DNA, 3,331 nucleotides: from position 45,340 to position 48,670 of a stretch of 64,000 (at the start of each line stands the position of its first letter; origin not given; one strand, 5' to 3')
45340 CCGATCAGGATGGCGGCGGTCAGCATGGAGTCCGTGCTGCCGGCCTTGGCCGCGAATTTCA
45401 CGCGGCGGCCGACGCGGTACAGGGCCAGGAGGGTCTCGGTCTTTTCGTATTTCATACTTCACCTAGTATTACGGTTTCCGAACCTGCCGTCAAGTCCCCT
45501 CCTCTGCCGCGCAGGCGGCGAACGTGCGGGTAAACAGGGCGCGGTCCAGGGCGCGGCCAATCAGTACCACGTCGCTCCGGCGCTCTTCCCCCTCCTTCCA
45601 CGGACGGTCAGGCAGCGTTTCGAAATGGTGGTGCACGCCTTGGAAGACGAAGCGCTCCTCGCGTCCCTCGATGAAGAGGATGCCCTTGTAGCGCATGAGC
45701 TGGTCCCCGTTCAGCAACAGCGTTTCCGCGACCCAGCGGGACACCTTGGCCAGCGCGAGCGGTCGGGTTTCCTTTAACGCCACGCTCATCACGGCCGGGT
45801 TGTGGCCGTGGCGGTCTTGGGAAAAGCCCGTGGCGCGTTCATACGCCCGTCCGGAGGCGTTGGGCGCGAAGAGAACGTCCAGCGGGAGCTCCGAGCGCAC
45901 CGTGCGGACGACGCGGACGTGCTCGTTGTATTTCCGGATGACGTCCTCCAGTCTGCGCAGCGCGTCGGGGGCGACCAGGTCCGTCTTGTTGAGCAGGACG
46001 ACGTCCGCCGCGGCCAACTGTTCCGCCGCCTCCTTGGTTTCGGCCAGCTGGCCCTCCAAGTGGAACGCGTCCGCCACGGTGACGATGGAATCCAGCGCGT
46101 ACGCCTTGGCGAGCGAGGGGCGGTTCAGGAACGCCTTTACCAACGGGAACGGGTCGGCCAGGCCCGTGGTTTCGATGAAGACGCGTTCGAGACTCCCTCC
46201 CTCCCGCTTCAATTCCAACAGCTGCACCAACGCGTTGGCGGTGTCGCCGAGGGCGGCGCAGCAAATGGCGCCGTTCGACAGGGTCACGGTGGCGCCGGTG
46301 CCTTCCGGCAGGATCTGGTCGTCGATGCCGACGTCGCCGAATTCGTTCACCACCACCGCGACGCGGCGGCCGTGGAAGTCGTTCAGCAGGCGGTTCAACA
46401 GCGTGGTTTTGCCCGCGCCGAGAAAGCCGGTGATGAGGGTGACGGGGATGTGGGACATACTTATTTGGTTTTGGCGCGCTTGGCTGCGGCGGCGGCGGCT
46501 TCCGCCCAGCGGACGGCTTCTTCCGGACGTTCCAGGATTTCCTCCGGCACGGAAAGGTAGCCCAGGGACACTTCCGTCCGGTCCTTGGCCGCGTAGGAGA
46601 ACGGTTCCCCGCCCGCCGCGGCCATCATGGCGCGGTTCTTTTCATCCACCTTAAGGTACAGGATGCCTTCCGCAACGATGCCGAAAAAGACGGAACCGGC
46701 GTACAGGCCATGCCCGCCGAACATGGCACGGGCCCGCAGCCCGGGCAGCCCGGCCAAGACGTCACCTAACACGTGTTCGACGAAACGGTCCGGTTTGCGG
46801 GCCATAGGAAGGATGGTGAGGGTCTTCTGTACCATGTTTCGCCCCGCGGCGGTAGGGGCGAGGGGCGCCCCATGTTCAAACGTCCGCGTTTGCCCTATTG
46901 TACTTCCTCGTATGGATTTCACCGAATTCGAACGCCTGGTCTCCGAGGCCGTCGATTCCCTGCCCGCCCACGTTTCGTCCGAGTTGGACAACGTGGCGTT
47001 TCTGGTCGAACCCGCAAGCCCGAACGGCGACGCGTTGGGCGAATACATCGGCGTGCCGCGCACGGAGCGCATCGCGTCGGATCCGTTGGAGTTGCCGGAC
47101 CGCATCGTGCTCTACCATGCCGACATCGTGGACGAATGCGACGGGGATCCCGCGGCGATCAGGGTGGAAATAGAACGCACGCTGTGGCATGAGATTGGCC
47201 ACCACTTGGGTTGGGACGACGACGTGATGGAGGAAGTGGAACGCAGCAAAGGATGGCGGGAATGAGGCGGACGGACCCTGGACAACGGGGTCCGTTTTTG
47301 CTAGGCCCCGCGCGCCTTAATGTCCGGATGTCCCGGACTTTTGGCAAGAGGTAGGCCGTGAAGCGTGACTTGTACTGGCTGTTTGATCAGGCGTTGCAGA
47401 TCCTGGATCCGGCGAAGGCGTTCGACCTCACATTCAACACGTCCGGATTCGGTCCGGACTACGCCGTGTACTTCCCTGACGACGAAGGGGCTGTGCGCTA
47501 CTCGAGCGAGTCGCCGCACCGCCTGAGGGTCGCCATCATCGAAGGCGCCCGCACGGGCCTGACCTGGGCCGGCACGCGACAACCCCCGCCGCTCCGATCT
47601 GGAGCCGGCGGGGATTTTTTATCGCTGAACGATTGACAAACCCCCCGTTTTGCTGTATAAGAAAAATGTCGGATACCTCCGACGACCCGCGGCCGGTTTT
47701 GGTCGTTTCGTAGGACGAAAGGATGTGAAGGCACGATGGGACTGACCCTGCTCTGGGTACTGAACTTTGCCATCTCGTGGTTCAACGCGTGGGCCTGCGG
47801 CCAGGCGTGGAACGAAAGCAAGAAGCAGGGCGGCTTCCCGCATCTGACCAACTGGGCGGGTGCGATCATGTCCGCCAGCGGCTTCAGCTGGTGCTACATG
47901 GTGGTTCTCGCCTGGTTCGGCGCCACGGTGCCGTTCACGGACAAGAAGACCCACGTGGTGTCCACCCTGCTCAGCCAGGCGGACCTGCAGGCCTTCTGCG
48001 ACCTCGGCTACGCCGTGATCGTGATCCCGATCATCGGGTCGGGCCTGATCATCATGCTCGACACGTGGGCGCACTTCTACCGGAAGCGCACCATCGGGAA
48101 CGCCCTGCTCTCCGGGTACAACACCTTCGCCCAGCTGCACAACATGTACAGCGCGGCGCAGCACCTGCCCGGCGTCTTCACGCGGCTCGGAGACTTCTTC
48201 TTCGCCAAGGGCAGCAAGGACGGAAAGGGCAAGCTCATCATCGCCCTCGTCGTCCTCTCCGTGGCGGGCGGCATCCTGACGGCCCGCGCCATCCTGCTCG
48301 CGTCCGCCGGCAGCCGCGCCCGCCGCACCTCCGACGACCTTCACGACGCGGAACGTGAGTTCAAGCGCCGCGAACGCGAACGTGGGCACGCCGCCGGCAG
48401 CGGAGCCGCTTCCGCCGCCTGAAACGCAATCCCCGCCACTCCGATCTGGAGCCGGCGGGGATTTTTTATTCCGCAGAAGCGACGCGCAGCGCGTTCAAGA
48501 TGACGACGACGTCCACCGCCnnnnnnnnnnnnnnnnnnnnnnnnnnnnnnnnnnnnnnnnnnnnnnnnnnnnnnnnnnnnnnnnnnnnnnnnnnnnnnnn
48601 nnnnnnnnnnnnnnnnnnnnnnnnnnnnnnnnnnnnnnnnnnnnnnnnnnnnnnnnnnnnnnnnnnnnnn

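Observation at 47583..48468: Second locus where one gene is flanked by identical hairpin terminators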

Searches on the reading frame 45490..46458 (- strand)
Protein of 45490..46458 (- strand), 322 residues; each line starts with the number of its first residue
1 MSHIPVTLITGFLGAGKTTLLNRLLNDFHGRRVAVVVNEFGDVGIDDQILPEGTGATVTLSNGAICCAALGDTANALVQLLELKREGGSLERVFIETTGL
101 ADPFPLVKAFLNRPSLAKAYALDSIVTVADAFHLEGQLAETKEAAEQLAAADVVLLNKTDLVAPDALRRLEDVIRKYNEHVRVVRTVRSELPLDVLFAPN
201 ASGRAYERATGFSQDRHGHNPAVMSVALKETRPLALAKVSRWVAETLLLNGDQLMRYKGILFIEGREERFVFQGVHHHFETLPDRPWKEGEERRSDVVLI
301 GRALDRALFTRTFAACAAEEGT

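Call 11: search_protein_families(library=pfam, proteins=[window:45490-46458:-], max_evalue=0.01)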
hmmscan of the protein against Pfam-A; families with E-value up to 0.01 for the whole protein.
window:45490-46458:- (322 aa): 7 families
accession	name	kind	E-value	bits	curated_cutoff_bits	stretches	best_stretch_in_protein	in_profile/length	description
PF02492.25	cobW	-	2.6e-50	170.9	20.7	1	5-184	1-179/180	CobW/HypB/UreG, nucleotide-binding domain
PF07683.19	CobW_C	-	4.4e-20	71.8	22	1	225-316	3-93/94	Cobalamin synthesis protein cobW C-terminal domain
PF00009.33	GTP_EFTU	-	1.2e-05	25.4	26.5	1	7-181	6-150/188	Elongation factor Tu GTP binding domain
PF13401.12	AAA_22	-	0.0006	20.6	27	1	6-46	7-33/130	AAA domain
PF03193.22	RsgA_GTPase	-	0.00081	19.7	30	0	6-28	108-130/174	RsgA GTPase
PF13191.12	AAA_16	-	0.0022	18.9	32.6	1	5-71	25-84/167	AAA ATPase domain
PF25199.1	nSTAND_NTPase5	-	0.0057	16.9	34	0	5-33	42-71/145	Novel STAND NTPase 5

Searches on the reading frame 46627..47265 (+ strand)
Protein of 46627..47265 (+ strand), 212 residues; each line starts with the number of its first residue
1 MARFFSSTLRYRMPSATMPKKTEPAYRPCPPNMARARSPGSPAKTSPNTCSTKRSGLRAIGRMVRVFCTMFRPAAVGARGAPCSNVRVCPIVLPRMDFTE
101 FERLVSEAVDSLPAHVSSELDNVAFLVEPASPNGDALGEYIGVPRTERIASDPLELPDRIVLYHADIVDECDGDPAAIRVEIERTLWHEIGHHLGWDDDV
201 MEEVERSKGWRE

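Call 11: search_protein_families(library=pfam, proteins=[window:46627-47265:+], max_evalue=0.01)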
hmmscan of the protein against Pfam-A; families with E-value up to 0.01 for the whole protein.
window:46627-47265:+ (212 aa): 1 family
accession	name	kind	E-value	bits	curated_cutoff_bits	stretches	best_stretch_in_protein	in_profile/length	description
PF06262.17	Zincin_1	-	1.5e-17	63.8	22.4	1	130-204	11-95/97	Zincin-like metallopeptidase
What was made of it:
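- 46912..47265 (+): Zincin_1 metallopeptidase gene (117 aa), a conserved upstream neighbour, followed by its own terminator-like hairpin at about 47279-47300. Pfam PF06262, E 1.5e-17 (call 11).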

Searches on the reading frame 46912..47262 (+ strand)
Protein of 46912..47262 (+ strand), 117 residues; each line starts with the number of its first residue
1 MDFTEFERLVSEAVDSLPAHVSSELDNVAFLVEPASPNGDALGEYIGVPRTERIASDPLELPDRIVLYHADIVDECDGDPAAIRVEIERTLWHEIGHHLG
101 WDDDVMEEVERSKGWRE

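Call 53: list_cluster_members(proteins=[window:46912-47262:+, window:47358-47633:+, window:47736-48419:+, window:45493-46458:-, window:45060-45455:-])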
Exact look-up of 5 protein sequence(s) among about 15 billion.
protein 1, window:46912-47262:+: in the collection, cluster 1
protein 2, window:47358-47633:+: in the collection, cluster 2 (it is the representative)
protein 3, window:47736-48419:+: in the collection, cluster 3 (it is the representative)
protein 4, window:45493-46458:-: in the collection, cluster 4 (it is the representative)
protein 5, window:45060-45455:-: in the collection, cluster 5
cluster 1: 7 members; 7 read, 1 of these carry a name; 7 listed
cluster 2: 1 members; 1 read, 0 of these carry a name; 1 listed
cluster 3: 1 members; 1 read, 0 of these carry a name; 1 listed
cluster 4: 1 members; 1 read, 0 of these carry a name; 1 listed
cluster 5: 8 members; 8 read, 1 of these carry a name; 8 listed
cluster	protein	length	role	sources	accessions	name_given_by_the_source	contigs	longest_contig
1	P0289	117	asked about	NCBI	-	-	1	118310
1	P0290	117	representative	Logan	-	-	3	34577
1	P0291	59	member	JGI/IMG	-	predicted Zn-dependent protease with MMP-like domain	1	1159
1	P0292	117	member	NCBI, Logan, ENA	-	-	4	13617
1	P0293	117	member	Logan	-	-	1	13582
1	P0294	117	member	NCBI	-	-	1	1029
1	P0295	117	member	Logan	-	-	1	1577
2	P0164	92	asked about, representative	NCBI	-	-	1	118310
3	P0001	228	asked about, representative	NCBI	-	-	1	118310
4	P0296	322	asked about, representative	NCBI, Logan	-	-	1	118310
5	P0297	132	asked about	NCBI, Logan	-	-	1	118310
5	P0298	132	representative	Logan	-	-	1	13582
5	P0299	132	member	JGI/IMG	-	DNA-binding MarR family transcriptional regulator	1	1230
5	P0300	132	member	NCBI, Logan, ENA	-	-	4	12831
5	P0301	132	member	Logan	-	-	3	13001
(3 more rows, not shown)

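Call 56: find_encoding_contigs(protein=P0290, flank=7000, max_places=4)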
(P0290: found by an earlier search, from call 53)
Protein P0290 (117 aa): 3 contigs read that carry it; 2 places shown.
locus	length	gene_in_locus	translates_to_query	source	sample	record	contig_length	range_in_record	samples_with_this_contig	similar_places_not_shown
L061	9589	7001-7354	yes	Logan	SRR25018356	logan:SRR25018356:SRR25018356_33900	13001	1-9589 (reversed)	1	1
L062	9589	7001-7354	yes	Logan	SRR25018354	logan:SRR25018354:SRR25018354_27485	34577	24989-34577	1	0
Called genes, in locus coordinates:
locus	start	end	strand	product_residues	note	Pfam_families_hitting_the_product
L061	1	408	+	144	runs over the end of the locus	-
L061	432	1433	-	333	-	-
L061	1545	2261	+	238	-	PF04542:Sigma70_r2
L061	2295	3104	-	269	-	PF03372:Exo_endo_phos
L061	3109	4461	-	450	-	PF01946:Thi4 (weak), PF01266:DAO, PF13450:NAD_binding_8 (weak)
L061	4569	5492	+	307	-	-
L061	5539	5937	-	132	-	PF12802:MarR_2 (faint), PF12840:HTH_20 (faint)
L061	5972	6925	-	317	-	PF02492:cobW, PF07683:CobW_C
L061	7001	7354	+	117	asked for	PF06262:Zincin_1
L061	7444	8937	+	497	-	PF00883:Peptidase_M17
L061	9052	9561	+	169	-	PF03449:GreA_GreB_N, PF01272:GreA_GreB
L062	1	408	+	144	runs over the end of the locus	-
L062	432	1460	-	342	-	-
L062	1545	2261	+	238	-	PF04542:Sigma70_r2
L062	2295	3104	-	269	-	PF03372:Exo_endo_phos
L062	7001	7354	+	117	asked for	PF06262:Zincin_1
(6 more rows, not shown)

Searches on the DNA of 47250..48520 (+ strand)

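Call 68: search_rna_families(source=window, start=47250, end=48520, threshold=evalue, max_evalue=1)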
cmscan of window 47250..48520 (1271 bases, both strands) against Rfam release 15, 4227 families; matches with E-value up to 1: 3.
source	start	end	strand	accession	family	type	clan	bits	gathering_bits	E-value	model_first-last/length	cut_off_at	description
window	48396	48465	-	RF01686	Acido-1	Gene; sRNA;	-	23.4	50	0.064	1-64/64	no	Acido-1 RNA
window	47686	47818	+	RF01955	NEAT1_1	Gene; lncRNA;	-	22.7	50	0.13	1-122/122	no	Nuclear enriched abundant transcript 1 conserved region 1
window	48210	48245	-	RF00095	snoPyro_CD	Gene; snRNA; snoRNA; CD-box;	CL00132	18.8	45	0.5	1-58/58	no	Pyrococcus C/D box small nucleolar RNA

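Call 98: build_rna_model(alignment_id=A6)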
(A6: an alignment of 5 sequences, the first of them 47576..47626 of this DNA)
Model R1 built from alignment A6 (5 sequences, 56 columns); structure: RNAalifold consensus.
model positions 51; base pairs 12; branch points 0; effective number of sequences 5; information 1.055 bits per position. Calibrated on 0.2 Mb of random sequence (short: E-values are rough).
structure used (alignment columns):
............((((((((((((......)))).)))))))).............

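Call 99: search_with_rna_model(model_id=R1, sources=[window, L001, L002, L009, L012, L048, L051, L054, L057, L061, L062, L063, L064, L065, L066], max_evalue=10)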
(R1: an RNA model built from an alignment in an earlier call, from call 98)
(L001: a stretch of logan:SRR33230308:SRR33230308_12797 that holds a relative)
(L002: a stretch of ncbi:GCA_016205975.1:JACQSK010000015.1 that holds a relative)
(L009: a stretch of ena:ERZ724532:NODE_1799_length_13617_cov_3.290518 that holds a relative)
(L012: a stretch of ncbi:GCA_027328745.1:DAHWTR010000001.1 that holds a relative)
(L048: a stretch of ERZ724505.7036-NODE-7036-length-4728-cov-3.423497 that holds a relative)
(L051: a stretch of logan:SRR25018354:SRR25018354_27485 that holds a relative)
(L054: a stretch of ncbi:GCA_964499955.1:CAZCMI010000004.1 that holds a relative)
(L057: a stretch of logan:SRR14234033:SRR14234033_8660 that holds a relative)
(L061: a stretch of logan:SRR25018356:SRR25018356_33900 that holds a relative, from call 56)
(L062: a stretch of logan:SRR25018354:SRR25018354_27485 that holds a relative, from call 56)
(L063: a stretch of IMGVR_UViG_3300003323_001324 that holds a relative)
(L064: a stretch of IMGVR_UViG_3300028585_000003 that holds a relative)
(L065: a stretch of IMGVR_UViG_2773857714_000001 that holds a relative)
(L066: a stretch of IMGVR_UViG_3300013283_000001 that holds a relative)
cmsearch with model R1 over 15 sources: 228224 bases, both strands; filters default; matches with E-value up to 10: 50.
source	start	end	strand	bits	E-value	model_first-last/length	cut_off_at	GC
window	48423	48473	+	75.3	9e-20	1-51/51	no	0.59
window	47576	47626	+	68.9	8.1e-18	1-51/51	no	0.65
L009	7339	7388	-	66.1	5.9e-17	1-51/51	no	0.58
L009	10757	10806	-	61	2.2e-15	1-51/51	no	0.58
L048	1170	1219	-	61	2.2e-15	1-51/51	no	0.58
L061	8955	9002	+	51.8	1.5e-12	1-51/51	no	0.62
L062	8955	9002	+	51.8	1.5e-12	1-51/51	no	0.62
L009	10770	10801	+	33.3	7.1e-07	9-41/51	no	0.75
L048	1183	1214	+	33.3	7.1e-07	9-41/51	no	0.75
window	47575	47621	-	27.1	5.7e-05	1-51/51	no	0.66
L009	7343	7392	+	26.5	8.7e-05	1-51/51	no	0.58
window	48418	48468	-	25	0.00025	1-51/51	no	0.59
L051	4604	4653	-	24.9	0.00026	1-51/51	no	0.54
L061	5495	5540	+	24.4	0.00037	1-51/51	no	0.52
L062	5495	5540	+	24.4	0.00037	1-51/51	no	0.52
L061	8949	9000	-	21.2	0.0037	1-51/51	no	0.63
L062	8949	9000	-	21.2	0.0037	1-51/51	no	0.63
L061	2254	2302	+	19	0.017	1-51/51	no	0.51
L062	2254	2302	+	19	0.017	1-51/51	no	0.51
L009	1619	1671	+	15.8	0.17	1-51/51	no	0.66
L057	7365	7417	-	15.4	0.22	1-51/51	no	0.62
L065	6966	7007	+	15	0.28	1-51/51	no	0.55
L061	2249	2298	-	14.6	0.38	1-51/51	no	0.54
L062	2249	2298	-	14.6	0.38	1-51/51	no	0.54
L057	6691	6742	-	13.2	1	1-51/51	no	0.63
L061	5490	5539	-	13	1.2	1-51/51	no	0.5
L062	5490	5539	-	13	1.2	1-51/51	no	0.5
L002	1812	1860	+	12.9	1.3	1-51/51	no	0.57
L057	3250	3291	+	12.3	2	1-51/51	no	0.64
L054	10598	10636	+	11.9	2.6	1-51/51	no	0.54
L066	9977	10011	-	11.6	3.3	1-51/51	no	0.54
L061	9558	9588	-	11.2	4.1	1-51/51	no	0.52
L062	9558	9588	-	11.2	4.1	1-51/51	no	0.52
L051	3753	3799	-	11.1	4.7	1-51/51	no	0.57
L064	9289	9323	-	10.7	6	1-51/51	no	0.51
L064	9290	9329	+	10.2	8.8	1-51/51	no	0.5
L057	7951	7976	-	10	9.9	9-39/51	no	0.73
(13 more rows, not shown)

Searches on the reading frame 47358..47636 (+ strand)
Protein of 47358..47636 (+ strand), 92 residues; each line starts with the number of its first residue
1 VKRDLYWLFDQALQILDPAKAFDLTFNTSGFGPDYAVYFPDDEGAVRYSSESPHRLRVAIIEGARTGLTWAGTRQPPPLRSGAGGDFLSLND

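Call 11: search_protein_families(library=pfam, proteins=[window:47358-47636:+], max_evalue=0.01)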
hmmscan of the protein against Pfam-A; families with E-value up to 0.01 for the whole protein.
window:47358-47636:+ (92 aa): 0 families

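Call 29: search_protein_representatives(protein=window:47358-47633:+)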
Query: 92 residues. Proteins with E-value up to 0.001 (for the whole library): 5; up to 1e-10: 1; up to 1e-30: 1. The best 5 are listed.
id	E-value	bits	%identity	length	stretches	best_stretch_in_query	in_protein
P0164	4.4e-57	206.4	100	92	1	1-92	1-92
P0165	9.7e-09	51.4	45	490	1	4-75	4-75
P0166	1.9e-07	47.3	26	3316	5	43-89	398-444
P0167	4.7e-05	39.6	26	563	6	45-90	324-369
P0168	5.1e-04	36.3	37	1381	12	10-72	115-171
